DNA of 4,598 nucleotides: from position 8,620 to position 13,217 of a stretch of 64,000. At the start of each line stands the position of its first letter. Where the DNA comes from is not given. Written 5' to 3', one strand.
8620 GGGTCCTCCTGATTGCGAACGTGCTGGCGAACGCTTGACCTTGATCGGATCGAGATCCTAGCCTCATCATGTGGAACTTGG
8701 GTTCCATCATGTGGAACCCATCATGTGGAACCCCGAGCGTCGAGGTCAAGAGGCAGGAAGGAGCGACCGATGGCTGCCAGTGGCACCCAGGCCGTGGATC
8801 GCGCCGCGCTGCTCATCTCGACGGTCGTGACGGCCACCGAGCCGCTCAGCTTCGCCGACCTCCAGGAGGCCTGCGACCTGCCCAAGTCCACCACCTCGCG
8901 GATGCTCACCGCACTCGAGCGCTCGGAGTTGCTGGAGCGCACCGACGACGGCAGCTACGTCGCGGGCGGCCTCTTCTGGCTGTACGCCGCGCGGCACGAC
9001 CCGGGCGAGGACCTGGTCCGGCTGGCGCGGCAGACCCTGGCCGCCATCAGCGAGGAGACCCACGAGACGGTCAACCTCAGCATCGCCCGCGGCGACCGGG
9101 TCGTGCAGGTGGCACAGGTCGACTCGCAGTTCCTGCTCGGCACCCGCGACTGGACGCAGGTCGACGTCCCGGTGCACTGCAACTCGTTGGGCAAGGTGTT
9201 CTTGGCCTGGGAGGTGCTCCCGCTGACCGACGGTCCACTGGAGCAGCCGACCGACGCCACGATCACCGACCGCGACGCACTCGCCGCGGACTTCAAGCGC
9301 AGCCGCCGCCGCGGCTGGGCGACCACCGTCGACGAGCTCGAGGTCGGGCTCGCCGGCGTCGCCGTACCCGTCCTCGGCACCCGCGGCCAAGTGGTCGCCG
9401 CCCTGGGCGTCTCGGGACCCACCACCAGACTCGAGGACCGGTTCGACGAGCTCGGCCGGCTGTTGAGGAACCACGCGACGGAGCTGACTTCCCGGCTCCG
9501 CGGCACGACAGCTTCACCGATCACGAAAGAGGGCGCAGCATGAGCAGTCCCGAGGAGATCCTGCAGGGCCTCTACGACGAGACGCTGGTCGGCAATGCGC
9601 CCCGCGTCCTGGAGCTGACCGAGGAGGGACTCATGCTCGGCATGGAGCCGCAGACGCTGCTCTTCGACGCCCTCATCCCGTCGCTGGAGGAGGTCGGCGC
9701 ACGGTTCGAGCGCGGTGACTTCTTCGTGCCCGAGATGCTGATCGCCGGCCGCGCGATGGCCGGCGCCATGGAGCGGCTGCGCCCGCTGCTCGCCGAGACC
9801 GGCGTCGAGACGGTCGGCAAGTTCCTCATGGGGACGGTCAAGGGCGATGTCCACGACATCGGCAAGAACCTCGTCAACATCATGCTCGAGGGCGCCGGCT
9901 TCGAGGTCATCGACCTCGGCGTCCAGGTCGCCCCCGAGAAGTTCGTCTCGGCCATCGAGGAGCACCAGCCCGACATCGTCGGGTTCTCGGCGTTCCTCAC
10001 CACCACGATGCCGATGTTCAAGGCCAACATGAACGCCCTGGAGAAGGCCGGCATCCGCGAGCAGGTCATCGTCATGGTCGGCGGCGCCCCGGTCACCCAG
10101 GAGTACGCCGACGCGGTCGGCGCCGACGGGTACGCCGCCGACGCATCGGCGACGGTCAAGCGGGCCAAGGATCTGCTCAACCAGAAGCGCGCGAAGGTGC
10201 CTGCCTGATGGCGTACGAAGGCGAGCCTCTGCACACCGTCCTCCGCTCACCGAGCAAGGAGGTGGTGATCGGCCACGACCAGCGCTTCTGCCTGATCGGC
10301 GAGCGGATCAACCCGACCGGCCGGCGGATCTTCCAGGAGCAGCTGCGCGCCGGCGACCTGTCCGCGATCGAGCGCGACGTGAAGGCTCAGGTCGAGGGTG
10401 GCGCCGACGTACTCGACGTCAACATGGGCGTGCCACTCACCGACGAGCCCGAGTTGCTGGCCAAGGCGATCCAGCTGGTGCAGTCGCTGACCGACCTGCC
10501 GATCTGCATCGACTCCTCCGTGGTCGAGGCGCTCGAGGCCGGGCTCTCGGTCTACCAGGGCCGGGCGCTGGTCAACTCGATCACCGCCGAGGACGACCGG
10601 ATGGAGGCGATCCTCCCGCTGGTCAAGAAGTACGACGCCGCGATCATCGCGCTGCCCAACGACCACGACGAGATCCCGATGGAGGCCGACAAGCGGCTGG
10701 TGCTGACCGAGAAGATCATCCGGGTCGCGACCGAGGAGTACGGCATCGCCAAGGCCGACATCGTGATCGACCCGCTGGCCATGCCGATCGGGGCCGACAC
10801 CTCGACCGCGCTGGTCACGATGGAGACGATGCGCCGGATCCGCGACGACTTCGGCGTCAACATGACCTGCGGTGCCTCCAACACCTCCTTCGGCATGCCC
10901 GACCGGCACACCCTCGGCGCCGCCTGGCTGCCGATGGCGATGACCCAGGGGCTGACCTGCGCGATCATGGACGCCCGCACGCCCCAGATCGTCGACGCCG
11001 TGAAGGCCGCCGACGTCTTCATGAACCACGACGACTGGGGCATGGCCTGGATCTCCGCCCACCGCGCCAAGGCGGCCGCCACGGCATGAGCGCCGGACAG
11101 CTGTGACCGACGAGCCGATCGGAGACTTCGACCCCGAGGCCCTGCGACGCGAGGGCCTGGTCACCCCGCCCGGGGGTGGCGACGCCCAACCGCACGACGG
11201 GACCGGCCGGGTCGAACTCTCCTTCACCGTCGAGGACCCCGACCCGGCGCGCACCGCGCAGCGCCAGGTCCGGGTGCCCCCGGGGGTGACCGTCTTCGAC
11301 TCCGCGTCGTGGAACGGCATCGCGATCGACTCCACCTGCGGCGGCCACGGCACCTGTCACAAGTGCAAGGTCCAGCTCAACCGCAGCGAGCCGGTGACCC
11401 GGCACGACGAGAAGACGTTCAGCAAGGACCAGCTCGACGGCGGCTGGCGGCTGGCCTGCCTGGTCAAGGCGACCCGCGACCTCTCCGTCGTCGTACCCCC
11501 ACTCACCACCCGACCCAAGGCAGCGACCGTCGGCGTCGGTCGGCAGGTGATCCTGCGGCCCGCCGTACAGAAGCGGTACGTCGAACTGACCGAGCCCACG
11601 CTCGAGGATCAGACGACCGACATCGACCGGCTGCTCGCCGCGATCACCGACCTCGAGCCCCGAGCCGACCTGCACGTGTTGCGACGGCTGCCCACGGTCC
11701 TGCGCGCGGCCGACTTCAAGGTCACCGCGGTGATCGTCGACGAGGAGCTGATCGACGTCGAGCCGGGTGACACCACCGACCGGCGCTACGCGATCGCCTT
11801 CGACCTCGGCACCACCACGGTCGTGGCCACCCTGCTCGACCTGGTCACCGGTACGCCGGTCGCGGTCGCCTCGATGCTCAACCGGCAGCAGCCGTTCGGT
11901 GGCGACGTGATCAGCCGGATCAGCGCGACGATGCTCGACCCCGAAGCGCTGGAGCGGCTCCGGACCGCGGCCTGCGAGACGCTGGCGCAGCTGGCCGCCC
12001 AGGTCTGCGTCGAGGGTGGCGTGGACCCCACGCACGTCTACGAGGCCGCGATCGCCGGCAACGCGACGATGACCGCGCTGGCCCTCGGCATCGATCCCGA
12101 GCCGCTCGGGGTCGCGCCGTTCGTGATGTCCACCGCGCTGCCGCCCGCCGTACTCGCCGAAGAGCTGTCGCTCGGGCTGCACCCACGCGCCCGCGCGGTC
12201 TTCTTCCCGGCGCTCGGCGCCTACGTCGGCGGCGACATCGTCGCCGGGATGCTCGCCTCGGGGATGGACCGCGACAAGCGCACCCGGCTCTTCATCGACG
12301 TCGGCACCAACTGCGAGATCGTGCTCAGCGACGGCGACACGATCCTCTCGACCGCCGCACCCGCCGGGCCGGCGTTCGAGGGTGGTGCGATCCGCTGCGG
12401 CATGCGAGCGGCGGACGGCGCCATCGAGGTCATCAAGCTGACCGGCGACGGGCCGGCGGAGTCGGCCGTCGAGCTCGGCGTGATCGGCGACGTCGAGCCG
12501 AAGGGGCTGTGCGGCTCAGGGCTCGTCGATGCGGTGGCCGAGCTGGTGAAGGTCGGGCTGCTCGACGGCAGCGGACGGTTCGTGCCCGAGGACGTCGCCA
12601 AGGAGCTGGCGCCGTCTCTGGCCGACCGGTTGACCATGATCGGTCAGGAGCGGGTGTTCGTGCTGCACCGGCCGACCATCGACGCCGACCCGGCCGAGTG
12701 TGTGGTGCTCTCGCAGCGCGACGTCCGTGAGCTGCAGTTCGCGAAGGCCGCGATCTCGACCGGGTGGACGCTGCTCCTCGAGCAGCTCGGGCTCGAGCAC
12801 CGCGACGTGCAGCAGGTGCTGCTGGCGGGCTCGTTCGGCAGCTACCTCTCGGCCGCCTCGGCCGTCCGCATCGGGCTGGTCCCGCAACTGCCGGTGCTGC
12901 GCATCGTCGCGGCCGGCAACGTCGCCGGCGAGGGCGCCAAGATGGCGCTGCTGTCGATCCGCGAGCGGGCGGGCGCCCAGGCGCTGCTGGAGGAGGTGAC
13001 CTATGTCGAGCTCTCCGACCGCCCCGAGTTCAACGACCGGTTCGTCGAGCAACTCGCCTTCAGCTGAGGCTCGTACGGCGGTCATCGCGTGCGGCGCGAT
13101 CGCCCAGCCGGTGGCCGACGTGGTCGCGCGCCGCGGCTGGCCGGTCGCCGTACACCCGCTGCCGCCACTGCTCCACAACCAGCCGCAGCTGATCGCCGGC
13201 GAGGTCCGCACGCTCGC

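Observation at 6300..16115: Complete corrinoid-dependent demethylation and THF C1-oxidation island built around a non-pyrrolysine MttB homolog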

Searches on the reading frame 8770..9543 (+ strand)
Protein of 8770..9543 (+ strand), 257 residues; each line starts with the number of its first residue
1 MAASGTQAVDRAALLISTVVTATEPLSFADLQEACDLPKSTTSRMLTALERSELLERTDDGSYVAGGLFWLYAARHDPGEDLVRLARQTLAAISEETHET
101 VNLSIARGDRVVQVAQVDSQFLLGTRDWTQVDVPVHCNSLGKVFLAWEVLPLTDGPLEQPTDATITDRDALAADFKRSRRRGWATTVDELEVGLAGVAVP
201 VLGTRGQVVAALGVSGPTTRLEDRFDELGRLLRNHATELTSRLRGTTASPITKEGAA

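Call 4: search_protein_families(library=pfam, proteins=[window:8770-9543:+])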
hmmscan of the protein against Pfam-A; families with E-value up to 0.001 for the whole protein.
window:8770-9543:+ (257 aa): 6 families
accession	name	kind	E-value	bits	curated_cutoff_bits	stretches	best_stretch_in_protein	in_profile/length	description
PF01614.24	IclR_C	-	1.5e-29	103.2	24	1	81-238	8-171/174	Bacterial transcriptional regulator IclR C-terminal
PF09339.16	HTH_IclR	-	6.6e-10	39.1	22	1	8-58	1-51/52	IclR helix-turn-helix domain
PF25213.1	HVO_A0261_N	-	1.1e-06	28.8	35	1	10-64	12-62/86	HVO_A0261 N-terminal domain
PF12802.13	MarR_2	-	2.8e-06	27.8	27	1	23-60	18-55/61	MarR family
PF01047.28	MarR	-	6.4e-06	26.4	24.6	1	23-60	15-52/59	MarR family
PF12840.13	HTH_20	-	7.2e-05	23.1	27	1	22-57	15-50/51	Helix-turn-helix domain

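Call 5: search_protein_families(library=ncbifam, proteins=[window:8770-9543:+])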
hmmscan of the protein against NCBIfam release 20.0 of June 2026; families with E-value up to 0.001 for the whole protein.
window:8770-9543:+ (257 aa): 7 families
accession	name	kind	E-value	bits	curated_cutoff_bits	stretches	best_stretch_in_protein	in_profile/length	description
NF045644.1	TransRegBhcR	equivalog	1.3e-36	126.3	350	1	4-243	20-265/267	HTH-type transcriptional regulator BhcR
TIGR02431.1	pcaR_pcaU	subfamily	3.4e-31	108.4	284.75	1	11-223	10-226/248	beta-ketoadipate pathway transcriptional regulators, PcaR/PcaU/PobR family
NF011671.1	PRK15090.1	equivalog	9.3e-23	80.7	275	1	21-243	24-253/256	DNA-binding transcriptional regulator KdgR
NF008601.2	PRK11569.1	equivalog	1.8e-20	73.3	380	1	5-245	25-274/276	glyoxylate bypass operon transcriptional repressor IclR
NF007548.0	PRK10163.1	equivalog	2.2e-20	72.9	406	1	2-243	17-265/271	HTH-type transcriptional repressor AllR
NF007342.0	PRK09834.1-4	equivalog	1.4e-05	24.3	251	1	3-215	8-226/263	DNA-binding transcriptional regulator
NF033788.1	HTH_metalloreg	subfamily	0.0002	21.1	55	1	18-64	18-64/77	metalloregulator ArsR/SmtB family transcription factor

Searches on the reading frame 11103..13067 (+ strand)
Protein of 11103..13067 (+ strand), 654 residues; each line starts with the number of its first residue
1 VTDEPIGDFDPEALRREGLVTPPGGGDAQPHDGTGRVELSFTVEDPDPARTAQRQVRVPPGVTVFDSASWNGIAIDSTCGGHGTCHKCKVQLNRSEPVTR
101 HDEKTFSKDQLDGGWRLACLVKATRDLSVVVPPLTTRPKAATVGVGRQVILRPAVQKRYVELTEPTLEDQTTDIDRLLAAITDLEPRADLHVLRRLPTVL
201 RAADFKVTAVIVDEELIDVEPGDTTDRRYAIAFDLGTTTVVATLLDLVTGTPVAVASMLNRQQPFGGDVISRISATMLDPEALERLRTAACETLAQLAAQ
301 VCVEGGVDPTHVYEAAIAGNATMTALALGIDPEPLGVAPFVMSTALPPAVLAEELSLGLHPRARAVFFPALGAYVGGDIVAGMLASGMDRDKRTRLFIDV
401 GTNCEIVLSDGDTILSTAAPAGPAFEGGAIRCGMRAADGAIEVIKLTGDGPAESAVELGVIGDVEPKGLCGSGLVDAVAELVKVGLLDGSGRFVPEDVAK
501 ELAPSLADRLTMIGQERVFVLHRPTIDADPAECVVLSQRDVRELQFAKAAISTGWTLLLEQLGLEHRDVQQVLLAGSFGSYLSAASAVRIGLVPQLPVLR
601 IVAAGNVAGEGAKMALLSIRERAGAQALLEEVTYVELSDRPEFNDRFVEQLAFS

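Call 4: search_protein_families(library=pfam, proteins=[window:11103-13067:+])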
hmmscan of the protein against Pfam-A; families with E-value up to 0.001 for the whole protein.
window:11103-13067:+ (654 aa): 4 families
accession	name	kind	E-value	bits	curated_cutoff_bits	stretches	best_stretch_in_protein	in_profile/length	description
PF14574.11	RACo_C_ter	-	1.2e-72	244.6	27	1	395-653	3-249/261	C-terminal domain of RACo the ASKHA domain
PF17651.6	Raco_middle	-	6e-54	182.5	26.8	1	229-390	1-162/163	RACo middle region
PF17650.6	RACo_linker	-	9.6e-26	89.9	26.2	1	147-226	4-86/86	RACo linker region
PF00111.32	Fer2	-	3.5e-09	36.9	21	1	53-124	7-77/77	2Fe-2S iron-sulfur cluster binding domain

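Call 5: search_protein_families(library=ncbifam, proteins=[window:11103-13067:+])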
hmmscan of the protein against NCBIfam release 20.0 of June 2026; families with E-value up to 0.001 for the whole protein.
window:11103-13067:+ (654 aa): 6 families
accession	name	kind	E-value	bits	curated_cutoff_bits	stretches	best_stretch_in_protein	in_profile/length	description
NF040756.1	corr_regen_AcsV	exception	1.2e-126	423.6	800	2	152-648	125-618/632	corrinoid activation/regeneration protein AcsV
TIGR04270.1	Rama_corrin_act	subfamily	5.6e-28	97.6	500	2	229-448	1-222/534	methylamine methyltransferase corrinoid protein reductive activase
TIGR01941.1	nqrF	equivalog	1.4e-13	50.6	295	1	52-132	40-121/405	NADH:ubiquinone reductase (Na(+)-transporting) subunit F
NF004317.0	PRK05713.1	equivalog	1.6e-08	34.2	338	1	50-131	5-84/312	iron-sulfur-binding ferredoxin reductase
NF058606.1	GlBtMonoRdsGbcB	equivalog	4.1e-05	22.6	500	1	52-129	285-360/362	glycine betaine monooxygenase reductase subunit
TIGR02008.1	fdx_plant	subfamily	0.00014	21.5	81.15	1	53-129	14-88/97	ferredoxin [2Fe-2S]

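Call 33: search_solved_structures(query=window:11103-13067:+, max_evalue=0.001)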
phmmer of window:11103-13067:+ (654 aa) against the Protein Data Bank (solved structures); distinct sequences matched with E-value up to 0.001: 10.
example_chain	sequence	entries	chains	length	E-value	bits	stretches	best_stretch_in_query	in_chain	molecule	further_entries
3zyy_X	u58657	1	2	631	3e-95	323.3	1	52-649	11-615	IRON-SULFUR CLUSTER BINDING PROTEIN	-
4c1n_K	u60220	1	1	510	7.9e-88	298.8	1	153-649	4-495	IRON-SULFUR CLUSTER BINDING PROTEIN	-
4c1n_I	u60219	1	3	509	8.7e-88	298.6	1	153-649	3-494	IRON-SULFUR CLUSTER BINDING PROTEIN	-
1a70_A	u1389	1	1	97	8.1e-05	24.6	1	53-129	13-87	FERREDOXIN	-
29ki_A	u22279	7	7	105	9.8e-05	24.3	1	52-129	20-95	Ferredoxin-1, chloroplastic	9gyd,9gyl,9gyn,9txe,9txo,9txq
9gyr_A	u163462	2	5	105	9.8e-05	24.3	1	52-129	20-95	Ferredoxin-1, chloroplastic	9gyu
1j7a_A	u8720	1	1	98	0.00024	23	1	47-129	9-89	FERREDOXIN I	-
8a1t_F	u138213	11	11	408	0.00028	22.8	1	54-132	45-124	Na(+)-translocating NADH-quinone reductase subunit F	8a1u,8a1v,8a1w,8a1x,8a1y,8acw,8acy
7xk3_F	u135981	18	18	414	0.00029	22.8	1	54-132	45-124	Na(+)-translocating NADH-quinone reductase subunit F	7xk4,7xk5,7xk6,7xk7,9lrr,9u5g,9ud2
9hi3_A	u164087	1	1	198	0.00035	22.5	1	51-129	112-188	Protein TonB,Ferredoxin-1, chloroplastic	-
